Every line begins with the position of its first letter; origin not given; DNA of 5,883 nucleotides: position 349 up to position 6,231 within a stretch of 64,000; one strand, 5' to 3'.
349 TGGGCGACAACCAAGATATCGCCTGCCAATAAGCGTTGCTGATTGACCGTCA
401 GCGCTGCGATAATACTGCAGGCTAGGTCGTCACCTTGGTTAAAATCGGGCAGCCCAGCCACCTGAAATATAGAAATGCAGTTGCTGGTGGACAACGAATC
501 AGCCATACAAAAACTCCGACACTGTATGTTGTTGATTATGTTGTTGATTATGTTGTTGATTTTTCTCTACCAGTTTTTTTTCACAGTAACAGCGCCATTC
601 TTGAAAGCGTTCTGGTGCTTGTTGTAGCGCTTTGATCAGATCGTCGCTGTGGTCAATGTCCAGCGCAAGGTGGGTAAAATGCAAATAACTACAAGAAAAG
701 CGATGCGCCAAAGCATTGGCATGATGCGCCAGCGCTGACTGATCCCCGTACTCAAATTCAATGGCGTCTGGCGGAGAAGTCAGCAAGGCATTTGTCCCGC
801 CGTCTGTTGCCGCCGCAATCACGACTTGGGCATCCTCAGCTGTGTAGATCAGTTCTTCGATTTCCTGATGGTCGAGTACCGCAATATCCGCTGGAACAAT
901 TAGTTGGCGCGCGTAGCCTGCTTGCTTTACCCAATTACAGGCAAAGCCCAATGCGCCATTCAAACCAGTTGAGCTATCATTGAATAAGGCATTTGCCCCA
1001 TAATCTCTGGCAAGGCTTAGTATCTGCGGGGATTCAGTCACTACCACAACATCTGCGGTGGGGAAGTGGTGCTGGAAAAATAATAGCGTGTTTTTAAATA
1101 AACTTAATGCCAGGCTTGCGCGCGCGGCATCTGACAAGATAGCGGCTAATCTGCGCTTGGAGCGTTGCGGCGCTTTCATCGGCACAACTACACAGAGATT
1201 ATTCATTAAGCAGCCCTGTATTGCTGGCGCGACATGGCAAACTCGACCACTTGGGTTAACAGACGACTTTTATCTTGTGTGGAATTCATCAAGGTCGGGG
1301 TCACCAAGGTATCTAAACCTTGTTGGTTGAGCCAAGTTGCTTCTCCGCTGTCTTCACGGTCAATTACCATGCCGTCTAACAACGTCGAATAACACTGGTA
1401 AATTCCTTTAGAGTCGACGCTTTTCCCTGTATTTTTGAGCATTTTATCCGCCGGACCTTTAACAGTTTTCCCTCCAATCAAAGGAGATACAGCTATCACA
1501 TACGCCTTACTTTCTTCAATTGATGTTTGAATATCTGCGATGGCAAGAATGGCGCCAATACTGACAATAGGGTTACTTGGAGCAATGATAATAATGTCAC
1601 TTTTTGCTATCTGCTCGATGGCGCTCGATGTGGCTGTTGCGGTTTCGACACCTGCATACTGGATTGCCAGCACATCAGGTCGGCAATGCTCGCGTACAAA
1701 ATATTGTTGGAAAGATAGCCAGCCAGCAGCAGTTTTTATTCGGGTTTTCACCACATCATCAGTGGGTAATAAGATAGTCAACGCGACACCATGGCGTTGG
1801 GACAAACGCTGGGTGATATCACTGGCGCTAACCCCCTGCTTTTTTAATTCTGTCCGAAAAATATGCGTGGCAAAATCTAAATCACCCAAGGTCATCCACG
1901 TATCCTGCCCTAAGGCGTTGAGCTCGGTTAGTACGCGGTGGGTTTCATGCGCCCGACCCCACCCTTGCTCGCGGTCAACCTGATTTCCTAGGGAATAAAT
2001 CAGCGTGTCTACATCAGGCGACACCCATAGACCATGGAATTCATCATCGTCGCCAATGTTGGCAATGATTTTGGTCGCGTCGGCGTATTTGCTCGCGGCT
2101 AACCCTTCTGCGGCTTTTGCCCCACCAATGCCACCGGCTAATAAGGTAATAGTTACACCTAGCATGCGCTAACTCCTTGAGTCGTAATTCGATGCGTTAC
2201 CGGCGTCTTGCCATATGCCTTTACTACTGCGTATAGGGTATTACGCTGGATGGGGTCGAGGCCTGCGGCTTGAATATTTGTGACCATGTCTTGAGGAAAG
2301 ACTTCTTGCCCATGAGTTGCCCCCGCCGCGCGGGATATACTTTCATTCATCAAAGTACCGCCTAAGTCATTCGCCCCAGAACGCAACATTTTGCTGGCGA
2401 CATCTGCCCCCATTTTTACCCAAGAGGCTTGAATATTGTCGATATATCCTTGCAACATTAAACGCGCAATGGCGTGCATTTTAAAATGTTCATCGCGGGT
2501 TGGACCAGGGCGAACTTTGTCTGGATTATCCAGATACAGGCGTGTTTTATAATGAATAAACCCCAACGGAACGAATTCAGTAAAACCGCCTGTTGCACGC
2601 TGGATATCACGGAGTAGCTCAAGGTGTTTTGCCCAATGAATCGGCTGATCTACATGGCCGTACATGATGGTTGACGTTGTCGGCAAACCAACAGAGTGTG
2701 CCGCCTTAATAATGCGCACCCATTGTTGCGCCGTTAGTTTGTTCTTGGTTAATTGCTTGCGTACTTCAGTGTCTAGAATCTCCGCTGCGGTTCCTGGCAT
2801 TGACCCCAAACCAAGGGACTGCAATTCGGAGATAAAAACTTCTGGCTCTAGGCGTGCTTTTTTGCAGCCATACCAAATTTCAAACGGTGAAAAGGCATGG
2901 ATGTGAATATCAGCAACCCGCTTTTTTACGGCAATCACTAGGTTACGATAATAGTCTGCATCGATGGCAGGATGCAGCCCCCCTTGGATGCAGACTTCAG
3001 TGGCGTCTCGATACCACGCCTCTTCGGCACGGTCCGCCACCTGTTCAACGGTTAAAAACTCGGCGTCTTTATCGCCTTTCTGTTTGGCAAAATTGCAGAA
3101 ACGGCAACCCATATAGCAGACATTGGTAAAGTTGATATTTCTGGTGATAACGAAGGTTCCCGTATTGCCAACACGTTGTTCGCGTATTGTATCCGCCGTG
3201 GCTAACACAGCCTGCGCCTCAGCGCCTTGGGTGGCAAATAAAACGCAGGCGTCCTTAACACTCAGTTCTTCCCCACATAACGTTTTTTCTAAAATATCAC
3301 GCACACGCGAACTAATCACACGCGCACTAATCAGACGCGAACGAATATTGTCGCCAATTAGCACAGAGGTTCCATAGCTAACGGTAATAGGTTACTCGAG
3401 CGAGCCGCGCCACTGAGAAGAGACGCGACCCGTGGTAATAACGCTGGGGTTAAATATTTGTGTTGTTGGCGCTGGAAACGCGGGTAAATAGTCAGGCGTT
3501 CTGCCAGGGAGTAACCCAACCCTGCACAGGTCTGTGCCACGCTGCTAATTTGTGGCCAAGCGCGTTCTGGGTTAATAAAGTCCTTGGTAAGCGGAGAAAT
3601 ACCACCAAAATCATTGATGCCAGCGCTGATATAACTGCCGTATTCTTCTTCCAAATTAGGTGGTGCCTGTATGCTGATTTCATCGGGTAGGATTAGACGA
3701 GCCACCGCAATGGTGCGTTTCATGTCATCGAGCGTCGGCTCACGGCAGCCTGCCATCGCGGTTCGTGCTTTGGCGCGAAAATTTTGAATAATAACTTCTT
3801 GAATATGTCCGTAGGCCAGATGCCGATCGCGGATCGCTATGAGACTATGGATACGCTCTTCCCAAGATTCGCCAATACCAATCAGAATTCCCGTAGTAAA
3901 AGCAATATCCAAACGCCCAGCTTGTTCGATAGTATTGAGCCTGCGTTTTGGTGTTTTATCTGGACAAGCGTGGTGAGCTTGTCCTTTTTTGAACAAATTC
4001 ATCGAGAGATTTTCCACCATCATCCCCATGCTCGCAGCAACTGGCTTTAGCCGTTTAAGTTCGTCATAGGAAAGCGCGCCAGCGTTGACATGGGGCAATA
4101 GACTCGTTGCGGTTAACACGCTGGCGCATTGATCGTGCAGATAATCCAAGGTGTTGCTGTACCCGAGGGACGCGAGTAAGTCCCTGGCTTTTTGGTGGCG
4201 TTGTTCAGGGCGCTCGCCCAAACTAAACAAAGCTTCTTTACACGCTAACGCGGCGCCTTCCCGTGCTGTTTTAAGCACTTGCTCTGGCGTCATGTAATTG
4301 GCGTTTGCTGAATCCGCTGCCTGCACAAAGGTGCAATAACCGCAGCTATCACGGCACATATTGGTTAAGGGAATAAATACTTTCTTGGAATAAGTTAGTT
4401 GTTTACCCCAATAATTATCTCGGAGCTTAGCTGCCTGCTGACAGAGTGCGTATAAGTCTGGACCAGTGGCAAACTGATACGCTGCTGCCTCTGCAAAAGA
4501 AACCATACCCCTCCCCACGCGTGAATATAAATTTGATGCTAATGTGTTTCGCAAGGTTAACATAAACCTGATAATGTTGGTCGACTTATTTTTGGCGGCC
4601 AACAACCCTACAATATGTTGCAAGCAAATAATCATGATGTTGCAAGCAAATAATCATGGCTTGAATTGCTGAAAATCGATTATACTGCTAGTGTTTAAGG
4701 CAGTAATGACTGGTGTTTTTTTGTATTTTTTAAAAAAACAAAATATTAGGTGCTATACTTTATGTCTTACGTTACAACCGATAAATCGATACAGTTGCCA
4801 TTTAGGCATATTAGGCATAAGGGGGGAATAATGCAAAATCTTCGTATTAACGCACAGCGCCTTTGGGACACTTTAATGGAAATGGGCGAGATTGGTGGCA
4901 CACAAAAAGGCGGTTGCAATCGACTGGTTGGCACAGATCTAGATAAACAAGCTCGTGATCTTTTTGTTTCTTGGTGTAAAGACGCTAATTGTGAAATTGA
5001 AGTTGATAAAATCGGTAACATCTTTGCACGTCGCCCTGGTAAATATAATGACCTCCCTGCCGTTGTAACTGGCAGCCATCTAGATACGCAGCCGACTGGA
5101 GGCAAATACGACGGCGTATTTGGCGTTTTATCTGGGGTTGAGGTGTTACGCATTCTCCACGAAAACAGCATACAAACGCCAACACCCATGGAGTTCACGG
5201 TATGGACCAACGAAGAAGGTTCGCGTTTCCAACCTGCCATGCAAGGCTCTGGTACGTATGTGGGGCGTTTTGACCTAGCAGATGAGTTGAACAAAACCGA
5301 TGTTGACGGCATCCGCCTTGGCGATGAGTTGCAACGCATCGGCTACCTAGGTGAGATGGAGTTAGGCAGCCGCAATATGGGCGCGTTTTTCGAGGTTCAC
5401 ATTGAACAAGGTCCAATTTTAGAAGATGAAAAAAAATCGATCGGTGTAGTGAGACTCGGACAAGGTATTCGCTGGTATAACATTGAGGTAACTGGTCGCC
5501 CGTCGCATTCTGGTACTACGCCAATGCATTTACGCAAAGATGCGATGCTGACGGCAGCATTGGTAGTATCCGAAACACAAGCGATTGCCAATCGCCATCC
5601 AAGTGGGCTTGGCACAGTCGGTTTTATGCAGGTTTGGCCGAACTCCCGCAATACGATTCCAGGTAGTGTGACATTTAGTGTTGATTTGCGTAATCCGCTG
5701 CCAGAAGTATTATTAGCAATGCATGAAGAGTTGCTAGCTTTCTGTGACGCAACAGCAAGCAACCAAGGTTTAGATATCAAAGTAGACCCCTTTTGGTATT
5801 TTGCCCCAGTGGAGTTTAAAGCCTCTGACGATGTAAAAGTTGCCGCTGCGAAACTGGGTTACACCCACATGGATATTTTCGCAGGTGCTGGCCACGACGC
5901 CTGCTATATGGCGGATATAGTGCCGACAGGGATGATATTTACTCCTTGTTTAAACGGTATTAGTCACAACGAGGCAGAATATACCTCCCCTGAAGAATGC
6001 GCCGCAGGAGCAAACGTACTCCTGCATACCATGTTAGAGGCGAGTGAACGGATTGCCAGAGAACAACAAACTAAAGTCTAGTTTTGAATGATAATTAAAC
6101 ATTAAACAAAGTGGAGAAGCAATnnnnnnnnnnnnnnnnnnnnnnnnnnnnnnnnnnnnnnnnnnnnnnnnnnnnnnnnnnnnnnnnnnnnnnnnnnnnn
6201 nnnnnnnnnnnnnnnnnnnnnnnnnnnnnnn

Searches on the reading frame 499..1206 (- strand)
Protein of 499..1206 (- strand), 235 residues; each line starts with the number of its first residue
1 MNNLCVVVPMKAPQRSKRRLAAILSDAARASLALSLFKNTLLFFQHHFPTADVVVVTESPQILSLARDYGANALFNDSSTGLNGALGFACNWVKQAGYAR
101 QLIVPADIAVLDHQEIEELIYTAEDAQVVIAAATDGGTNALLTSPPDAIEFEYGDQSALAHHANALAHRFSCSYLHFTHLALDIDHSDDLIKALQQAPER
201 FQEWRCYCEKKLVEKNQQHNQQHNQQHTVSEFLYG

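Call 86: search_protein_families(library=pfam, proteins=[window:499-1206:-], max_evalue=0.00001)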
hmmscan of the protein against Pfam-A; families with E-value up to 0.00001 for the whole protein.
window:499-1206:- (235 aa): 1 family
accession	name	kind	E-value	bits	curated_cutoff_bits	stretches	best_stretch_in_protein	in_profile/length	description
PF01983.22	CofC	-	8.8e-25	87.6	22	1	5-192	2-181/217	Guanylyl transferase CofC like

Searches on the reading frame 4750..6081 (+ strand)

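Call 76: search_protein_families(library=pfam, proteins=[window:4750-6081:+], max_evalue=0.00001)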
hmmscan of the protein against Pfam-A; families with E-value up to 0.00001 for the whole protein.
window:4750-6081:+ (443 aa): 1 family
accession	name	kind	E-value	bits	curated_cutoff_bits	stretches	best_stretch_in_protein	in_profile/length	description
PF01546.33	Peptidase_M20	-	3.1e-26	93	24.6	1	107-429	2-205/206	Peptidase family M20/M25/M40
